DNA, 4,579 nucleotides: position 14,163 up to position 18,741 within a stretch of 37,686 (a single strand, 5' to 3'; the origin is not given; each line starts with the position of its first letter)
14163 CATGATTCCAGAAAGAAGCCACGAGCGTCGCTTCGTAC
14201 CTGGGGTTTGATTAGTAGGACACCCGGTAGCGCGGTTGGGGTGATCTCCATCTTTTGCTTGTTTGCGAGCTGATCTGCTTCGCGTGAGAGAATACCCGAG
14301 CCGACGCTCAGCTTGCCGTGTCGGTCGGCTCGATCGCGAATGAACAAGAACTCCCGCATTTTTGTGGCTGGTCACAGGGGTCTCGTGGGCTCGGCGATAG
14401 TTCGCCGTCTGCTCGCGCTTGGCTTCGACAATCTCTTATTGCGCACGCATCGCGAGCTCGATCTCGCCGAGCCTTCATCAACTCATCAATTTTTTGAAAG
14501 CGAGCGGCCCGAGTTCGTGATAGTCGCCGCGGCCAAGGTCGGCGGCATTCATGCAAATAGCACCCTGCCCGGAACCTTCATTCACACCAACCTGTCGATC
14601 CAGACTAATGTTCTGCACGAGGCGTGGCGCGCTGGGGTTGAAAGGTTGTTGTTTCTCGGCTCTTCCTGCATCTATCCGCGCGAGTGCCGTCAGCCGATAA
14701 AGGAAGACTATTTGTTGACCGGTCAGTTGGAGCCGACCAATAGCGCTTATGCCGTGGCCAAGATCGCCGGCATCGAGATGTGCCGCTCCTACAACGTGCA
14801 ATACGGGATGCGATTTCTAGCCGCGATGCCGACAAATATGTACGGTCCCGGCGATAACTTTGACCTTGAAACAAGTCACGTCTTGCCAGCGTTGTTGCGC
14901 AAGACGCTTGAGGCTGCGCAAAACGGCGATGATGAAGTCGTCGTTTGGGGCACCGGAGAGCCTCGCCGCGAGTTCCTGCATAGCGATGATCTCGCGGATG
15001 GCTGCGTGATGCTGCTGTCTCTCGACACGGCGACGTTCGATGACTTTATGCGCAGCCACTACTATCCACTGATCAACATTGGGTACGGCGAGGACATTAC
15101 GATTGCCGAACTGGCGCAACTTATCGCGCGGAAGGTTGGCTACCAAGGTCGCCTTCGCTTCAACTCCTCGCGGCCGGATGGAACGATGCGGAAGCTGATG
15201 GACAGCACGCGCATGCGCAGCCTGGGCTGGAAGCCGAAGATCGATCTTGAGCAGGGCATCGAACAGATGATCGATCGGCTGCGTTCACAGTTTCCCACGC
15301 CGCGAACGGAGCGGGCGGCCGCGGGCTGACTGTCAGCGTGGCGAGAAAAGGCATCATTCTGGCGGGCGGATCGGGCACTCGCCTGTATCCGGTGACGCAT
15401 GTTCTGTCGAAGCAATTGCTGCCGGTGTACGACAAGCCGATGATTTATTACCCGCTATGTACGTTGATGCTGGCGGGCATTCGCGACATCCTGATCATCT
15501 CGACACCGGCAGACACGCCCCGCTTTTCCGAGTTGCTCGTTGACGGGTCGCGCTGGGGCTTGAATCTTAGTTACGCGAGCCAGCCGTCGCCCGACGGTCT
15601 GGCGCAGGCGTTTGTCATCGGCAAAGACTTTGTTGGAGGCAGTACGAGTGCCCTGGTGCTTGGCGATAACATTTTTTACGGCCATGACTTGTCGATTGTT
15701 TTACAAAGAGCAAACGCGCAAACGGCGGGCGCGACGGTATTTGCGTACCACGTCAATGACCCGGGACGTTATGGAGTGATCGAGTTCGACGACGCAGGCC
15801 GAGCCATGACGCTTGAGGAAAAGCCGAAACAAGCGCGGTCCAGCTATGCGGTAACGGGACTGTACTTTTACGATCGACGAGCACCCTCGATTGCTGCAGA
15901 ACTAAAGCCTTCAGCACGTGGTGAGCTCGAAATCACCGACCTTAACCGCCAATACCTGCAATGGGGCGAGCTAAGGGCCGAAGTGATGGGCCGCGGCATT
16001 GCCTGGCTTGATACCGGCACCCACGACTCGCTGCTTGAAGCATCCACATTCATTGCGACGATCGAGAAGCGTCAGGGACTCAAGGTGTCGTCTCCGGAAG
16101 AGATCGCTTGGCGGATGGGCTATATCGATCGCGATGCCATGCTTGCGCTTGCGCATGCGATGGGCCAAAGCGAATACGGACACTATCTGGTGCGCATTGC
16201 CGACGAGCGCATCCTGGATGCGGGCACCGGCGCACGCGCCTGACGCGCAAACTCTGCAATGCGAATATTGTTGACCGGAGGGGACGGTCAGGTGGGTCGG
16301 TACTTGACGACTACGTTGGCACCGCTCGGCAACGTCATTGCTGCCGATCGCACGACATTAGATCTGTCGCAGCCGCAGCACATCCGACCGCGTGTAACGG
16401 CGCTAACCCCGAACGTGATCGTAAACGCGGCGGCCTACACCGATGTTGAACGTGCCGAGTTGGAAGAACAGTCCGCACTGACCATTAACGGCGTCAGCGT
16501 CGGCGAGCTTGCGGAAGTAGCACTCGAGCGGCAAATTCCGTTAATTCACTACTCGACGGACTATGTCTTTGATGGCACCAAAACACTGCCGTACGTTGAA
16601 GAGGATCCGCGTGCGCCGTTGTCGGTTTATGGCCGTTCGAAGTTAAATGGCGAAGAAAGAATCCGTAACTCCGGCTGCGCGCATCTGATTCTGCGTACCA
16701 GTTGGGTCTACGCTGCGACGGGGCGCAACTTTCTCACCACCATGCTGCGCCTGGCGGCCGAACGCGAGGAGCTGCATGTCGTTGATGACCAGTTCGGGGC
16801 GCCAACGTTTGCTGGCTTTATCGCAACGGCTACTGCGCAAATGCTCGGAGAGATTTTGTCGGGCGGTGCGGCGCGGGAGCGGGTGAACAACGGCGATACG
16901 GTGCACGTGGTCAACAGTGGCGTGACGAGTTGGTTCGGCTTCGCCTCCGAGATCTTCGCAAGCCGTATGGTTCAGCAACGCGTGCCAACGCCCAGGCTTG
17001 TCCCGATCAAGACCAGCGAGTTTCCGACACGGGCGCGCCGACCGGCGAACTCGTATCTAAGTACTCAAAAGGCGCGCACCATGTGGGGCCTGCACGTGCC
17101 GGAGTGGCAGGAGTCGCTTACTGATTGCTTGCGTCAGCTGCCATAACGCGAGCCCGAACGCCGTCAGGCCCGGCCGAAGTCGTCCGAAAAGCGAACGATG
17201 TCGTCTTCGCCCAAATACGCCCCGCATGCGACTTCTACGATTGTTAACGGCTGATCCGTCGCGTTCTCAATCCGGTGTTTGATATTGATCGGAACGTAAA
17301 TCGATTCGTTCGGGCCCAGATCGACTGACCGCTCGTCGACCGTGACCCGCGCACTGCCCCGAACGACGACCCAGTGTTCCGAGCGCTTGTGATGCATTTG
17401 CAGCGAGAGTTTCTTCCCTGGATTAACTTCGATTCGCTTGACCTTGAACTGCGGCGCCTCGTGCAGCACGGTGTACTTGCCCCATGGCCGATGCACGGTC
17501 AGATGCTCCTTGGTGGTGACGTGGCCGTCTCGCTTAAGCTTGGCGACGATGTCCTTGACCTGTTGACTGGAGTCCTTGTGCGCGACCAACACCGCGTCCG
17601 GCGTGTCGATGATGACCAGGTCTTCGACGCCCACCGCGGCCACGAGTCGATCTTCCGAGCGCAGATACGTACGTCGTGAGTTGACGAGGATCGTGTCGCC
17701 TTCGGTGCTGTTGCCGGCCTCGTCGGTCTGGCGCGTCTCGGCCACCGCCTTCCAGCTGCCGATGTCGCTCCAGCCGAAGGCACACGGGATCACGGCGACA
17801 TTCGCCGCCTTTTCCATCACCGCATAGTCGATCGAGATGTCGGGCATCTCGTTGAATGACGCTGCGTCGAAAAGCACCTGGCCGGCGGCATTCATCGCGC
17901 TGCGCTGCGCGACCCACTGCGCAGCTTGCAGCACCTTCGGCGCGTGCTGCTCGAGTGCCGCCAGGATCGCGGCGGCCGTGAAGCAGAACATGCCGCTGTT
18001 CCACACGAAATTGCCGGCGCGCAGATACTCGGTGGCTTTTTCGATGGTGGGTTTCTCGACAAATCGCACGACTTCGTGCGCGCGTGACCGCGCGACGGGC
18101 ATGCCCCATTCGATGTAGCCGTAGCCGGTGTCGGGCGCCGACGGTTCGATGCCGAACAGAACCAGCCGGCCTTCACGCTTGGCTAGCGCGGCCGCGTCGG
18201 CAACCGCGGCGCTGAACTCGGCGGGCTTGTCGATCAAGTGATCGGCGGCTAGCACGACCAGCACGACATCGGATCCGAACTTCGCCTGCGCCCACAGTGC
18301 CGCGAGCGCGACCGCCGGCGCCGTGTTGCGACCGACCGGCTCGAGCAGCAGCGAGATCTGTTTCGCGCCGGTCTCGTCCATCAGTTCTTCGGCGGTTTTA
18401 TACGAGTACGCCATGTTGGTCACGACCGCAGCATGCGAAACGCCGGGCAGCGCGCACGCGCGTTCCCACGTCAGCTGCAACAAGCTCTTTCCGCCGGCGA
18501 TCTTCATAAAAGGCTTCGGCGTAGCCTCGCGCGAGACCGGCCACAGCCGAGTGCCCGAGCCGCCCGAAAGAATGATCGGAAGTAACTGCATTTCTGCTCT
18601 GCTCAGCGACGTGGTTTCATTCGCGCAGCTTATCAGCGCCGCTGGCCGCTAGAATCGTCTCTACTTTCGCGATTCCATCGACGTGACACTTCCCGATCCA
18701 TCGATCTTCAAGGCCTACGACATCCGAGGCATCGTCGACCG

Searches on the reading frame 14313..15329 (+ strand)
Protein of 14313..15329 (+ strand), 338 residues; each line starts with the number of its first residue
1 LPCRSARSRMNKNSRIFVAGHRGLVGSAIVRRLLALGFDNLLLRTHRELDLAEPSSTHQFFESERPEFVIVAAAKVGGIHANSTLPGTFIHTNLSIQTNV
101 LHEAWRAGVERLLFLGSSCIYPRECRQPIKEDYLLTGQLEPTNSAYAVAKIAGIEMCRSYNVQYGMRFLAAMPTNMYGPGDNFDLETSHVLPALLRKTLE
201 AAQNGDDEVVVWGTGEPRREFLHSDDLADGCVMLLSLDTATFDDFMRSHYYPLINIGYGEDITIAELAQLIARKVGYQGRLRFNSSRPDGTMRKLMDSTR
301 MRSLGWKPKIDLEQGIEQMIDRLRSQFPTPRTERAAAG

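Call 7: search_protein_families(library=pfam, proteins=[window:14313-15329:+], max_evalue=0.01)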
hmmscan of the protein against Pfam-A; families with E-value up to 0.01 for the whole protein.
window:14313-15329:+ (338 aa): 3 families
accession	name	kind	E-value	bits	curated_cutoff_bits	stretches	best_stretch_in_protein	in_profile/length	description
PF01370.27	Epimerase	-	1.4e-59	201.9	20.9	1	16-236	1-226/240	NAD dependent epimerase/dehydratase family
PF16363.11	GDP_Man_Dehyd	-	1.9e-21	77.3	27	1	48-319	58-332/332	GDP-mannose 4,6 dehydratase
PF04321.23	RmlD_sub_bind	-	5.4e-07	29.4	27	1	15-163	2-142/287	RmlD substrate binding domain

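Call 54: search_protein_families(library=ncbifam, proteins=[window:14340-15329:+], max_evalue=0.00001)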
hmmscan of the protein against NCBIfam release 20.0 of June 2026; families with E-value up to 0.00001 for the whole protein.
window:14340-15329:+ (329 aa): 7 families
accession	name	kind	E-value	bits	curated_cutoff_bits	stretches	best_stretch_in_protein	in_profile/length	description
NF047922.1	GDPFucSynFcl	equivalog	1.1e-130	435.5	500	1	4-311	2-298/308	GDP-L-fucose synthase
TIGR01181.1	dTDP_gluc_dehyt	equivalog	1.2e-18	67.3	365.1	1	41-312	58-309/321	dTDP-glucose 4,6-dehydratase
TIGR04180.1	EDH_00030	hypoth_equivalog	2.8e-16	59.5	475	1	64-300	78-295/297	NAD-dependent 4,6-dehydratase LegB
TIGR01179.1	galE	equivalog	7.6e-16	57.8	262.3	1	39-309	53-320/332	UDP-glucose 4-epimerase GalE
NF007490.0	PRK10084.1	subfamily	5.4e-11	42.1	649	1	134-312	164-332/361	dTDP-glucose 4,6-dehydratase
NF007582.0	PRK10217.1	equivalog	3.3e-08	33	698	0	39-311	57-328/355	dTDP-glucose 4,6-dehydratase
TIGR01214.1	rmlD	equivalog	5.1e-06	25.8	224.05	1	6-114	1-106/285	dTDP-4-dehydrorhamnose reductase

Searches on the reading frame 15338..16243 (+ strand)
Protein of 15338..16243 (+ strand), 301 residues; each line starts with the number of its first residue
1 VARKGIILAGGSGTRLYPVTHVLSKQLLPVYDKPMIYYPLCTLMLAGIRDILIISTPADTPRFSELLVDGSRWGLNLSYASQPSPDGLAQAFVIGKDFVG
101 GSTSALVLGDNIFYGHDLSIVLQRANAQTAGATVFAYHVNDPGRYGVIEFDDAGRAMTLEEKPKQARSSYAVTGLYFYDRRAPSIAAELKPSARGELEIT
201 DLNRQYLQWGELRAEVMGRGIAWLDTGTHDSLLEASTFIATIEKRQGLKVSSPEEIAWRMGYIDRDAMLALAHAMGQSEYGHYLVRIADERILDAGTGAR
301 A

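Call 7: search_protein_families(library=pfam, proteins=[window:15338-16243:+], max_evalue=0.01)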
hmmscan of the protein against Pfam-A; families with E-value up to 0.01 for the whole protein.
window:15338-16243:+ (301 aa): 2 families
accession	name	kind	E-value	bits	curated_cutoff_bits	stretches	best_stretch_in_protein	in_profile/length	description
PF00483.29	NTP_transferase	-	3.1e-74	250.1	21.2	1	4-240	1-243/245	Nucleotidyl transferase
PF12804.13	NTP_transf_3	-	2.1e-06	28.4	27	1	5-140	1-125/160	MobA-like NTP transferase domain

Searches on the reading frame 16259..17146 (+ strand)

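Call 7: search_protein_families(library=pfam, proteins=[window:16259-17146:+], max_evalue=0.01)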
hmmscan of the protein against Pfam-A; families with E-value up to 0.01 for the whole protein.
window:16259-17146:+ (295 aa): 5 families
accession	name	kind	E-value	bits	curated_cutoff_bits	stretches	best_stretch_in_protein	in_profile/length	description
PF04321.23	RmlD_sub_bind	-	4.1e-97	325.1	27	1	1-293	1-284/287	RmlD substrate binding domain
PF01370.27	Epimerase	-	2.6e-17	63.5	20.9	1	3-176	1-203/240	NAD dependent epimerase/dehydratase family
PF16363.11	GDP_Man_Dehyd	-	3.9e-10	40.1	27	1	34-138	59-167/332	GDP-mannose 4,6 dehydratase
PF07993.18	NAD_binding_4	-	0.0017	18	20.1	1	31-152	70-209/258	Male sterility protein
PF02719.21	Polysacc_synt_2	-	0.0059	16.3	20.2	0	35-103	62-131/293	Polysaccharide biosynthesis protein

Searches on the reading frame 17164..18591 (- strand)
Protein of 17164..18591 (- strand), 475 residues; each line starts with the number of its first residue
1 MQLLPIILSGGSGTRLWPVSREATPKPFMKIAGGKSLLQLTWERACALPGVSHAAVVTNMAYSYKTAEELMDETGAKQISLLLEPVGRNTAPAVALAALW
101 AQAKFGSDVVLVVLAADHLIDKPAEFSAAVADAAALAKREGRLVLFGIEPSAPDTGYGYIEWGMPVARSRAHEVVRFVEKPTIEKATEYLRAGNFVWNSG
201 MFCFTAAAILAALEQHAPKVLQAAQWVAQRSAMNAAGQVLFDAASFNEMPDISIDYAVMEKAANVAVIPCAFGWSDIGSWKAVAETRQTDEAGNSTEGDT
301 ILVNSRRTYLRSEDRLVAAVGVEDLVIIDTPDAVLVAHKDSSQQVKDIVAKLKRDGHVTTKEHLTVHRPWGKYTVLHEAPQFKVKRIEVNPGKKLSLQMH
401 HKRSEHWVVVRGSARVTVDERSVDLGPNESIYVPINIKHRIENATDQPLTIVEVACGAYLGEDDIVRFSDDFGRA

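Call 7: search_protein_families(library=pfam, proteins=[window:17164-18591:-], max_evalue=0.01)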
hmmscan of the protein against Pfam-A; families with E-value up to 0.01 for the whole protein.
window:17164-18591:- (475 aa): 6 families
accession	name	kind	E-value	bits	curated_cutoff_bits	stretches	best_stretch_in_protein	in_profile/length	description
PF00483.29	NTP_transferase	-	6.3e-48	163.9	21.2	1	5-291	2-243/245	Nucleotidyl transferase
PF01050.24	MannoseP_isomer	-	1.7e-45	154.4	23.6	1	359-470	5-116/116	Mannose-6-phosphate isomerase C-terminal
PF22640.1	ManC_GMP_beta-helix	-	2.6e-17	62.9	27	1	298-352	1-55/55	MannoseP isomerase/GMP-like beta-helix domain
PF07883.17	Cupin_2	-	1.1e-13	51.1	27.2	1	387-454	3-69/70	Cupin domain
PF12804.13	NTP_transf_3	-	8.1e-06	26.5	27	1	6-118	2-96/160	MobA-like NTP transferase domain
PF02311.25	AraC_binding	-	0.0017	18.6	21.1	1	403-450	23-70/135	AraC-like ligand binding domain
